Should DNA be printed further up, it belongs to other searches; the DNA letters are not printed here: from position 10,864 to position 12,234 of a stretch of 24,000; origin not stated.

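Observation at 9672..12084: Translationally coupled trio links DUF2064 to a Cys-rich flavodoxin-like protein and a membrane lipid hydroxylase/desaturase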

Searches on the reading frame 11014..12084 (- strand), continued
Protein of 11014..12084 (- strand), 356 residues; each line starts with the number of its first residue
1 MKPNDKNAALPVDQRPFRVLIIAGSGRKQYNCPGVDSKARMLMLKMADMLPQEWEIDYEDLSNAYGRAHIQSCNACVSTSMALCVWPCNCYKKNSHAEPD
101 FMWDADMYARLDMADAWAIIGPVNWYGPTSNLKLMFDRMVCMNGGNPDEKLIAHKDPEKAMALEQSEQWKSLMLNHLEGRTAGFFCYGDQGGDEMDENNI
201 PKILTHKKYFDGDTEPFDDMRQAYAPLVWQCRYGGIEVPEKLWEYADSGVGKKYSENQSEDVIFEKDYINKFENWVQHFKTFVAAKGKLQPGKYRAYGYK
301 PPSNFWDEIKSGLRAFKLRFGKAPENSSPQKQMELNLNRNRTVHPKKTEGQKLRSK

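Call 54: search_protein_families(library=ncbifam, proteins=[L051:11919-12941:+, L047:69-1091:-, L041:1889-3148:-, L067:5733-6563:+, L048:8415-9167:-, L038:7707-9149:+, L048:7738-8403:+, L051:11178-11819:+, L011:6413-7864:-, L044:10900-11736:+], max_evalue=0.00001)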
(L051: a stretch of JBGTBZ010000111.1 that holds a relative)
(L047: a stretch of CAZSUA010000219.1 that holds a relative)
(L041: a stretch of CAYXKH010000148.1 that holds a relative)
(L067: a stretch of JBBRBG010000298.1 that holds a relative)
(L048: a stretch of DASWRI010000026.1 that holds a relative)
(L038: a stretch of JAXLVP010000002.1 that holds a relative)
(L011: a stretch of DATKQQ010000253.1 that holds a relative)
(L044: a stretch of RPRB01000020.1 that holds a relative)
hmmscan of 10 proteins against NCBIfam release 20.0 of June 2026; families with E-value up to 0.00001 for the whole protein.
L051:11919-12941:+ (341 aa): 11 families
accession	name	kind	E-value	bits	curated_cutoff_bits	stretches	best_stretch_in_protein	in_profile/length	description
TIGR01694.1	MTAP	equivalog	7.6e-85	284.1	274.85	1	45-287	2-239/240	S-methyl-5'-thioadenosine phosphorylase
NF006492.0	PRK08931.1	equivalog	1.3e-78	264.4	437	1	45-331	6-288/291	S-methyl-5'-thioadenosine phosphorylase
NF005657.0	PRK07432.1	equivalog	2.6e-78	263.1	453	1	44-315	5-273/291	S-methyl-5'-thioadenosine phosphorylase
NF006334.0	PRK08564.1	equivalog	2.3e-75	253.1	382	1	43-299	8-258/267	S-methyl-5'-thioadenosine phosphorylase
NF005876.0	PRK07823.1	equivalog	6.1e-69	232.1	306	1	44-307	7-262/267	S-methyl-5'-thioadenosine phosphorylase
NF006599.0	PRK09136.1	equivalog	6.7e-62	208.9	223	1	45-287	4-245/247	S-methyl-5'-thioinosine phosphorylase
NF006054.0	PRK08202.1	equivalog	3.2e-24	85.9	218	1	77-287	66-272/274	purine-nucleoside phosphorylase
TIGR01697.1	PNPH-PUNA-XAPA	subfamily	3.5e-20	72.4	197.1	1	45-284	2-244/247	inosine/guanosine/xanthosine phosphorylase family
TIGR01698.1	PUNP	equivalog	5.9e-19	68.5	302.6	1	77-255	42-217/245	purine-nucleoside phosphorylase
TIGR01699.1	XAPA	equivalog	9e-13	48.4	370.9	1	81-248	46-213/248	xanthosine phosphorylase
TIGR01700.1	PNPH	equivalog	2.5e-12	46.8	293.35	1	45-250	2-215/249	purine nucleoside phosphorylase I, inosine and guanosine-specific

L047:69-1091:- (341 aa): 11 families
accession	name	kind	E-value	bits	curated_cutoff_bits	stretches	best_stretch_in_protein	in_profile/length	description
NF006492.0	PRK08931.1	equivalog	6.4e-109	363.8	437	1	49-330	3-289/291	S-methyl-5'-thioadenosine phosphorylase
NF005657.0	PRK07432.1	equivalog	1e-103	346.5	453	1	51-328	5-288/291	S-methyl-5'-thioadenosine phosphorylase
TIGR01694.1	MTAP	equivalog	4.1e-93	311.2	274.85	1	52-288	2-237/240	S-methyl-5'-thioadenosine phosphorylase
NF006334.0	PRK08564.1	equivalog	8.4e-89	297.2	382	1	49-307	7-266/267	S-methyl-5'-thioadenosine phosphorylase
NF005876.0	PRK07823.1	equivalog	3.3e-77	259.2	306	1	49-303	5-257/267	S-methyl-5'-thioadenosine phosphorylase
NF006599.0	PRK09136.1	equivalog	3.3e-67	226.3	223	1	51-288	3-243/247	S-methyl-5'-thioinosine phosphorylase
NF006054.0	PRK08202.1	equivalog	5e-25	88.5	218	1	82-288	64-270/274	purine-nucleoside phosphorylase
TIGR01697.1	PNPH-PUNA-XAPA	subfamily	5e-22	78.4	197.1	1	82-286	40-243/247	inosine/guanosine/xanthosine phosphorylase family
TIGR01698.1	PUNP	equivalog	3.7e-21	75.7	302.6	1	83-286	41-241/245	purine-nucleoside phosphorylase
TIGR01700.1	PNPH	equivalog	5.9e-17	61.9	293.35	1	82-286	40-245/249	purine nucleoside phosphorylase I, inosine and guanosine-specific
TIGR01699.1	XAPA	equivalog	5.6e-13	49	370.9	1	74-252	33-210/248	xanthosine phosphorylase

L041:1889-3148:- (420 aa): 11 families
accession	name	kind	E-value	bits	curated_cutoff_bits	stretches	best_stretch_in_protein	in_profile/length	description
NF005657.0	PRK07432.1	equivalog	4e-76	255.9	453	1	110-412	4-285/291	S-methyl-5'-thioadenosine phosphorylase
TIGR01694.1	MTAP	equivalog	4.7e-76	255.3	274.85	1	112-335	2-211/240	S-methyl-5'-thioadenosine phosphorylase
NF006492.0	PRK08931.1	equivalog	1e-72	245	437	1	111-415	5-287/291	S-methyl-5'-thioadenosine phosphorylase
NF006334.0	PRK08564.1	equivalog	1.4e-71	240.8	382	1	110-335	8-221/267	S-methyl-5'-thioadenosine phosphorylase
NF005876.0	PRK07823.1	equivalog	1.6e-67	227.5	306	1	110-331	6-210/267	S-methyl-5'-thioadenosine phosphorylase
NF006599.0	PRK09136.1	equivalog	6.9e-53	179.4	223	1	112-325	4-206/247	S-methyl-5'-thioinosine phosphorylase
NF006054.0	PRK08202.1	equivalog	4.1e-23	82.2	218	1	110-328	24-237/274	purine-nucleoside phosphorylase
TIGR01697.1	PNPH-PUNA-XAPA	subfamily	5.7e-21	75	197.1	1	112-326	2-211/247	inosine/guanosine/xanthosine phosphorylase family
TIGR01698.1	PUNP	equivalog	1.3e-20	73.9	302.6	1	112-327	2-209/245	purine-nucleoside phosphorylase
TIGR01700.1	PNPH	equivalog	1.6e-17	63.7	293.35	1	112-318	2-203/249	purine nucleoside phosphorylase I, inosine and guanosine-specific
TIGR01699.1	XAPA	equivalog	7.4e-14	51.9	370.9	1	112-319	2-204/248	xanthosine phosphorylase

L067:5733-6563:+ (277 aa): 10 families
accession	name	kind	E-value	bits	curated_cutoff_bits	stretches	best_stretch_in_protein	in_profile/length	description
TIGR01694.1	MTAP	equivalog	4.3e-29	101.6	274.85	1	22-230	2-205/240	S-methyl-5'-thioadenosine phosphorylase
NF006334.0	PRK08564.1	equivalog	5.1e-21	75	382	1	20-263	8-250/267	S-methyl-5'-thioadenosine phosphorylase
NF006599.0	PRK09136.1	equivalog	1.2e-20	73.7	223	1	42-226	27-206/247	S-methyl-5'-thioinosine phosphorylase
NF005876.0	PRK07823.1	equivalog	5.8e-19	68.2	306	1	21-225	7-203/267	S-methyl-5'-thioadenosine phosphorylase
NF006492.0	PRK08931.1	equivalog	1e-18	67.8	437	1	20-226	4-206/291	S-methyl-5'-thioadenosine phosphorylase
NF005657.0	PRK07432.1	equivalog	3.5e-17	62.5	453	1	59-231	46-214/291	S-methyl-5'-thioadenosine phosphorylase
NF006054.0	PRK08202.1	equivalog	2.9e-15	56.5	218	1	83-255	97-263/274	purine-nucleoside phosphorylase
TIGR01697.1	PNPH-PUNA-XAPA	subfamily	9.5e-12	44.8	197.1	1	83-232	73-216/247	inosine/guanosine/xanthosine phosphorylase family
TIGR01698.1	PUNP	equivalog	2.3e-11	43.6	302.6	1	49-226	39-207/245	purine-nucleoside phosphorylase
TIGR01700.1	PNPH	equivalog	3.3e-08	33.3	293.35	1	87-259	77-247/249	purine nucleoside phosphorylase I, inosine and guanosine-specific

L048:8415-9167:- (251 aa): 10 families
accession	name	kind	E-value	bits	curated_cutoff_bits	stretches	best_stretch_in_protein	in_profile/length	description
TIGR04283.1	glyco_like_mftF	equivalog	1.7e-64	217.5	182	1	24-241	1-221/221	TIGR04283 family arsenosugar biosynthesis glycosyltransferase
TIGR03965.1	mycofact_glyco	equivalog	3.4e-15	55.9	280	1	17-124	69-185/467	mycofactocin biosynthesis glycosyltransferase MftF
TIGR03937.1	PgaC_IcaA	equivalog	7.7e-12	44.9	422.3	1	17-130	40-165/407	poly-beta-1,6-N-acetyl-D-glucosamine synthase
TIGR04182.1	glyco_TIGR04182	equivalog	6.1e-11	42.2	325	1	23-121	1-100/293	S-layer glycoprotein N-glycosyltransferase AglJ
NF010496.0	PRK13915.1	equivalog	1.6e-09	37.3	262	1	16-118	25-142/307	glucosyl-3-phosphoglycerate synthase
NF007482.0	PRK10073.1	equivalog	3.5e-08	32.8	423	1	20-114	4-106/334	glycosyltransferase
NF041875.1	EPS_EpsD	equivalog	9.2e-08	31.8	370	1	24-132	1-120/325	exopolysaccharide biosynthesis glycosyltransferase EpsD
NF047683.1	TeichurnBiosyTuaG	equivalog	2.9e-06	27.1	400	1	19-70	3-56/252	teichuronic acid biosynthesis protein TuaG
TIGR03469.1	HpnB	hypoth_equivalog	2.9e-06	26.6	379.25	0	16-75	38-100/386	hopene-associated glycosyltransferase HpnB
NF045692.1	OglycostaseCruG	equivalog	4.4e-06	25.9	600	1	22-69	41-90/386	2'-O-glycosyltransferase CruG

L038:7707-9149:+ (481 aa): 9 families
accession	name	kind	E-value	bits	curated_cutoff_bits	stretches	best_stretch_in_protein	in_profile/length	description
TIGR04283.1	glyco_like_mftF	equivalog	1.2e-62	211.4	182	1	254-472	1-221/221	TIGR04283 family arsenosugar biosynthesis glycosyltransferase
TIGR04282.1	glyco_like_cofC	hypoth_equivalog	1.1e-32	113.3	134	1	31-216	1-189/189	TIGR04282 family arsenosugar biosynthesis glycosyltransferase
TIGR03965.1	mycofact_glyco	equivalog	1.2e-14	54.1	280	1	234-355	56-185/467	mycofactocin biosynthesis glycosyltransferase MftF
NF010496.0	PRK13915.1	equivalog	4.1e-13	49.1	262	1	248-351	27-144/307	glucosyl-3-phosphoglycerate synthase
TIGR04182.1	glyco_TIGR04182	equivalog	2.1e-12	47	325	1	254-353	2-101/293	S-layer glycoprotein N-glycosyltransferase AglJ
TIGR03937.1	PgaC_IcaA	equivalog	1.8e-09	37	422.3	1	241-356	34-157/407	poly-beta-1,6-N-acetyl-D-glucosamine synthase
NF041875.1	EPS_EpsD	equivalog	7.4e-07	28.9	370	0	254-350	1-105/325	exopolysaccharide biosynthesis glycosyltransferase EpsD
TIGR03469.1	HpnB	hypoth_equivalog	1.5e-06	27.5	379.25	0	242-302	34-96/386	hopene-associated glycosyltransferase HpnB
NF058614.1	PPMAGASynPpgS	equivalog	2.9e-06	26.9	370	1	255-351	3-103/226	polyprenyl-phospho-N-acetylgalactosaminyl synthase PpgS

L048:7738-8403:+ (222 aa): 2 families
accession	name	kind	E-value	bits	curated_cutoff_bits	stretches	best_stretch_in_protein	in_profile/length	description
TIGR04282.1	glyco_like_cofC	hypoth_equivalog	5.9e-54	182.7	134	1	6-193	1-188/189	TIGR04282 family arsenosugar biosynthesis glycosyltransferase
TIGR03552.1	F420_cofC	equivalog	8.6e-10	38.6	105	1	13-194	5-184/196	2-phospho-L-lactate guanylyltransferase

L051:11178-11819:+ (214 aa): 0 families

L011:6413-7864:- (484 aa): 52 families (the best 25 are shown)
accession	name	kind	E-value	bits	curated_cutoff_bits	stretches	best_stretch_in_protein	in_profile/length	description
NF004991.0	PRK06370.1-3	subfamily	2e-122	409.3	620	1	8-481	32-505/509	FAD-containing oxidoreductase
TIGR01350.1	lipoamide_DH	equivalog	5e-94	315.6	408.8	1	11-462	1-453/461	dihydrolipoyl dehydrogenase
TIGR02053.1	MerA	equivalog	2.5e-90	303.7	454.45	1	12-453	1-443/465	mercury(II) reductase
NF004776.0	PRK06116.1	equivalog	2.3e-75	254.3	480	1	10-432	3-422/450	glutathione-disulfide reductase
NF004947.0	PRK06292.2-5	equivalog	2.1e-71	241.3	592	1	10-465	2-460/474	dihydrolipoyl dehydrogenase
NF004945.0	PRK06292.2-3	equivalog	4e-71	240.3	494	1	10-453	2-442/457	dihydrolipoyl dehydrogenase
NF004992.0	PRK06370.1-4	equivalog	4.2e-70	236.5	629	1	10-462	3-454/459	FAD-containing oxidoreductase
NF005884.0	PRK07846.1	equivalog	1.5e-64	218.3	501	1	10-447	2-434/454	mycothione reductase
NF004939.0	PRK06292.1-1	equivalog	4.2e-64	216.9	435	1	7-451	1-446/476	dihydrolipoyl dehydrogenase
NF004943.0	PRK06292.2-1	equivalog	6e-64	216.5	432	1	10-454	2-446/456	dihydrolipoyl dehydrogenase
TIGR01424.1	gluta_reduc_2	equivalog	3.1e-61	207.3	606.05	1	12-430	3-416/446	glutathione-disulfide reductase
NF010311.1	PRK13748.1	subfamily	3.8e-61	207.6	600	1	7-452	93-537/560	mercury(II) reductase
TIGR01421.1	gluta_reduc_1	equivalog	6.4e-61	206.9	556.15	1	10-428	1-418/450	glutathione-disulfide reductase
NF004946.0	PRK06292.2-4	subfamily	1.2e-60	205.6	634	1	10-459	2-466/487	dihydrolipoyl dehydrogenase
NF041853.1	hythiocyan_redase_MerA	equivalog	2.8e-60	204.4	650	1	10-452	2-430/440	hypothiocyanous acid reductase MerA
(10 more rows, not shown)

L044:10900-11736:+ (279 aa): 4 families
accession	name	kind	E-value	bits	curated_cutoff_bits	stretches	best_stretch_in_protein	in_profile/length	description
TIGR04283.1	glyco_like_mftF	equivalog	2.5e-56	190.7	182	1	57-275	1-221/221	TIGR04283 family arsenosugar biosynthesis glycosyltransferase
TIGR04182.1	glyco_TIGR04182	equivalog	2.5e-12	46.8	325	1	59-142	4-89/293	S-layer glycoprotein N-glycosyltransferase AglJ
NF010496.0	PRK13915.1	equivalog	9e-12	44.7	262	1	46-137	22-128/307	glucosyl-3-phosphoglycerate synthase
NF058614.1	PPMAGASynPpgS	equivalog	2.6e-06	27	370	1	60-115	5-60/226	polyprenyl-phospho-N-acetylgalactosaminyl synthase PpgS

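Call 63: search_protein_families(library=pfam, proteins=[L002:8878-9243:+], max_evalue=0.001)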
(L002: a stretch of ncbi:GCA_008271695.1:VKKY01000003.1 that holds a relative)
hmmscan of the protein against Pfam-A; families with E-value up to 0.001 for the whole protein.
L002:8878-9243:+ (121 aa): 0 families

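Call 65: find_homologous_proteins(query=L003:11067-11918:+, max_evalue=1e-10)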
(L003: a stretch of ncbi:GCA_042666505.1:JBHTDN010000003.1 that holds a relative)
Query L003:11067-11918:+ (283 aa): 2816 proteins with E <= 1e-10 among 8000 candidates; the best 120 are listed.
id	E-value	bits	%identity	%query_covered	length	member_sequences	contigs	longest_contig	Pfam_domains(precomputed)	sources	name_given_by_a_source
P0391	1.7e-188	643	100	100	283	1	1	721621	PF04116.20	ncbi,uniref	ncbi:sterol desaturase family protein [Parapedobacter sp. GCM10030251]|uniref:sterol desaturase fami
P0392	6.6e-174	595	92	100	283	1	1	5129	PF04116.20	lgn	-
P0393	1.1e-172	591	91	100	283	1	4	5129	PF04116.20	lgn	-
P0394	1.6e-164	564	85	100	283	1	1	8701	PF04116.20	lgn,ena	-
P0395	1.8e-159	548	83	100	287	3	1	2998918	PF04116.20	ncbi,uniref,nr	ncbi:sterol desaturase [Parapedobacter pyrenivorans]|uniref:Sterol desaturase n=1 Tax=Parapedobacter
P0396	2.0e-158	544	83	100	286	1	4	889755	PF04116.20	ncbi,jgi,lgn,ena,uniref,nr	ncbi:sterol desaturase family protein [Parapedobacter indicus]|uniref:Sterol desaturase/sphingolipid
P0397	7.0e-143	493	75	100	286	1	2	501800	PF04116.20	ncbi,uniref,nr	ncbi:sterol desaturase family protein [Parapedobacter tibetensis]|uniref:sterol desaturase family pr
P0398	6.7e-142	490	74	100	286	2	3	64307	PF04116.20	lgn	-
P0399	9.0e-142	490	73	99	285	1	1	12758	PF04116.20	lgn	-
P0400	5.2e-140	484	74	100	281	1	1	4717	PF04116.20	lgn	-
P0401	1.6e-139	482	73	98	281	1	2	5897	PF04116.20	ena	-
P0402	2.2e-139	482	71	100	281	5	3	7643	PF04116.20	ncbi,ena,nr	ncbi:MAG TPA: sterol desaturase family protein [Flavisolibacter sp.]|nr:sterol desaturase family pro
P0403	3.2e-138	478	74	95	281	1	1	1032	PF04116.20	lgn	-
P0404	5.3e-138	477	73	95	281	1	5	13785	PF04116.20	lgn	-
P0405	5.5e-138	477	72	98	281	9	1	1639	PF04116.20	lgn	-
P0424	1.3e-135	469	70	100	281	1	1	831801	PF04116.20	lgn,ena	-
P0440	6.6e-135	467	71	99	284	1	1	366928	PF04116.20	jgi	jgi:sterol desaturase/sphingolipid hydroxylase (fatty acid hydroxylase superfamily)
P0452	1.3e-134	466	74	93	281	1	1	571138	PF04116.20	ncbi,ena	-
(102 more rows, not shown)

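Call 66: find_encoding_contigs(protein=P0424, flank=8000, max_places=1)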
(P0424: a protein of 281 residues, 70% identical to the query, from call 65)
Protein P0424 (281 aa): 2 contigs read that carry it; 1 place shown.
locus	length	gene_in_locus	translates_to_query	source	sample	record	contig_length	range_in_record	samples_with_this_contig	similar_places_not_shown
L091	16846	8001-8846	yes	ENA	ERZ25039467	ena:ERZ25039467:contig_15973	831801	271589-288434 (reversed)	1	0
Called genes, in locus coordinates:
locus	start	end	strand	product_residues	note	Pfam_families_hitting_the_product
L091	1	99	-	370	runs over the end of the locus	PF00578:AhpC-TSA, PF08534:Redoxin, PF00085:Thioredoxin, PF13905:Thioredoxin_8 (weak)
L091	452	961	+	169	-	PF04892:VanZ-LLP1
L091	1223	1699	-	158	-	-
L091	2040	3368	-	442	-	PF00149:Metallophos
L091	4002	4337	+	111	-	PF02627:CMD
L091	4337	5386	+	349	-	PF04055:Radical_SAM, PF12345:DUF3641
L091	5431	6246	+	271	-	PF01048:PNP_UDP_1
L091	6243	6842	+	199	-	PF09837:DUF2064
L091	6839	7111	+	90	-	-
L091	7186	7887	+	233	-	PF00535:Glycos_transf_2, PF10111:Glyco_tranf_2_2 (weak), PF13641:Glyco_tranf_2_3 (weak)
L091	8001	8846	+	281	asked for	PF04116:FA_hydroxylase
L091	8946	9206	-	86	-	PF06769:YoeB_toxin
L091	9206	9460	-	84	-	PF02604:PhdYeFM_antitox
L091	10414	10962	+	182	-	-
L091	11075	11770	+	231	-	PF01039:Carboxyl_trans, PF03255:ACCA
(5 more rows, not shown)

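Call 67: find_encoding_contigs(protein=P0440, flank=8000, max_places=1)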
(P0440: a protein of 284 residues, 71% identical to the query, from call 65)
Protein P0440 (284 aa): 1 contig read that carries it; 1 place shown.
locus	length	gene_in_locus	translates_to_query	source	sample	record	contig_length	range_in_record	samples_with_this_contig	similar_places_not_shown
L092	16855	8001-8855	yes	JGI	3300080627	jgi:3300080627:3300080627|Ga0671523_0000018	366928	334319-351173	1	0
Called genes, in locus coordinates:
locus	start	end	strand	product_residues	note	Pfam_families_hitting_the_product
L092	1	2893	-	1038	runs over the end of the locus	PF00494:SQS_PSY, PF00432:Prenyltrans (faint), PF13249:SQHop_cyclase_N, PF13243:SQHop_cyclase_C, PF07678:TED_complement (faint)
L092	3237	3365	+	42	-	-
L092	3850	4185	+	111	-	PF02627:CMD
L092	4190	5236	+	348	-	PF04055:Radical_SAM, PF12345:DUF3641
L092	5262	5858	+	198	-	PF09837:DUF2064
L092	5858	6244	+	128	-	-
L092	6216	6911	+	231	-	PF00535:Glycos_transf_2, PF10111:Glyco_tranf_2_2, PF13641:Glyco_tranf_2_3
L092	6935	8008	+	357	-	PF03358:FMN_red (weak)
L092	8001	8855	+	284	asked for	PF04116:FA_hydroxylase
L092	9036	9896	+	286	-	PF20240:DUF6597, PF12833:HTH_18, PF00165:HTH_AraC (weak)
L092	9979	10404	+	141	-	PF06983:3-dmu-9_3-mt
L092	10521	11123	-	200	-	PF01872:RibD_C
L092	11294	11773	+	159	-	PF14534:DUF4440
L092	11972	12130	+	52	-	-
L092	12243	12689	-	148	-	PF01047:MarR (weak), PF13404:HTH_AsnC-type, PF13412:HTH_24, PF01037:AsnC_trans_reg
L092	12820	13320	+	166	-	PF05899:Cupin_3 (weak), PF07883:Cupin_2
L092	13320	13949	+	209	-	PF01810:LysE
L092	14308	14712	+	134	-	-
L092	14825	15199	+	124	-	-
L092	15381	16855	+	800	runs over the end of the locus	PF13715:CarbopepD_reg_2, PF07715:Plug, PF00593:TonB_dep_Rec_b-barrel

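Call 68: find_encoding_contigs(protein=P0452, flank=8000, max_places=1)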
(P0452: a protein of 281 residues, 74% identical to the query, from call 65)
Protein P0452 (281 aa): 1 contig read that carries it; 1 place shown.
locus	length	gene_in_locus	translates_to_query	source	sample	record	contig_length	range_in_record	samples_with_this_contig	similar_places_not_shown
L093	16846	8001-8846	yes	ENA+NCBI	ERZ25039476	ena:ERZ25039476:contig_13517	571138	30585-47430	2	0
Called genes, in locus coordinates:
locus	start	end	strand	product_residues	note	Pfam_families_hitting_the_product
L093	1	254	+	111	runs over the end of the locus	PF02627:CMD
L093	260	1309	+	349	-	PF04055:Radical_SAM, PF12345:DUF3641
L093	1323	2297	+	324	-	PF01209:Ubie_methyltran, PF13847:Methyltransf_31, PF08241:Methyltransf_11, PF08242:Methyltransf_12 (weak), PF13649:Methyltransf_25, PF20922:Anamorsin_N (weak)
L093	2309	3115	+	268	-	PF01048:PNP_UDP_1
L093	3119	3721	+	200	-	PF01983:CofC (weak), PF09837:DUF2064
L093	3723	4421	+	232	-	PF00535:Glycos_transf_2, PF10111:Glyco_tranf_2_2 (weak)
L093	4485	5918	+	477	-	PF01134:GIDA (faint), PF01266:DAO (faint), PF01494:FAD_binding_3 (faint), PF01946:Thi4 (faint), PF07992:Pyr_redox_2, PF13738:Pyr_redox_3, PF00070:Pyr_redox, PF02852:Pyr_redox_dim, +1 more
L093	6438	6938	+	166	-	PF00702:Hydrolase, PF13419:HAD_2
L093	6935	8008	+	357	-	PF03358:FMN_red (weak)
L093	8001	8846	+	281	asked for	PF04116:FA_hydroxylase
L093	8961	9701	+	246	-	PF00795:CN_hydrolase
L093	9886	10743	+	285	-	PF06342:DUF1057 (weak), PF00561:Abhydrolase_1, PF12146:Hydrolase_4, PF12697:Abhydrolase_6, PF12695:Abhydrolase_5 (faint)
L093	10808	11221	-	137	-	-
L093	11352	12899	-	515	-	PF03349:Toluene_X (faint)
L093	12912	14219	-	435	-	PF13676:TIR_2, PF13620:CarboxypepD_reg (faint), PF13715:CarbopepD_reg_2 (faint)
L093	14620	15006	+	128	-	PF13676:TIR_2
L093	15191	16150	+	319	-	-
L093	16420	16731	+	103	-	PF01734:Patatin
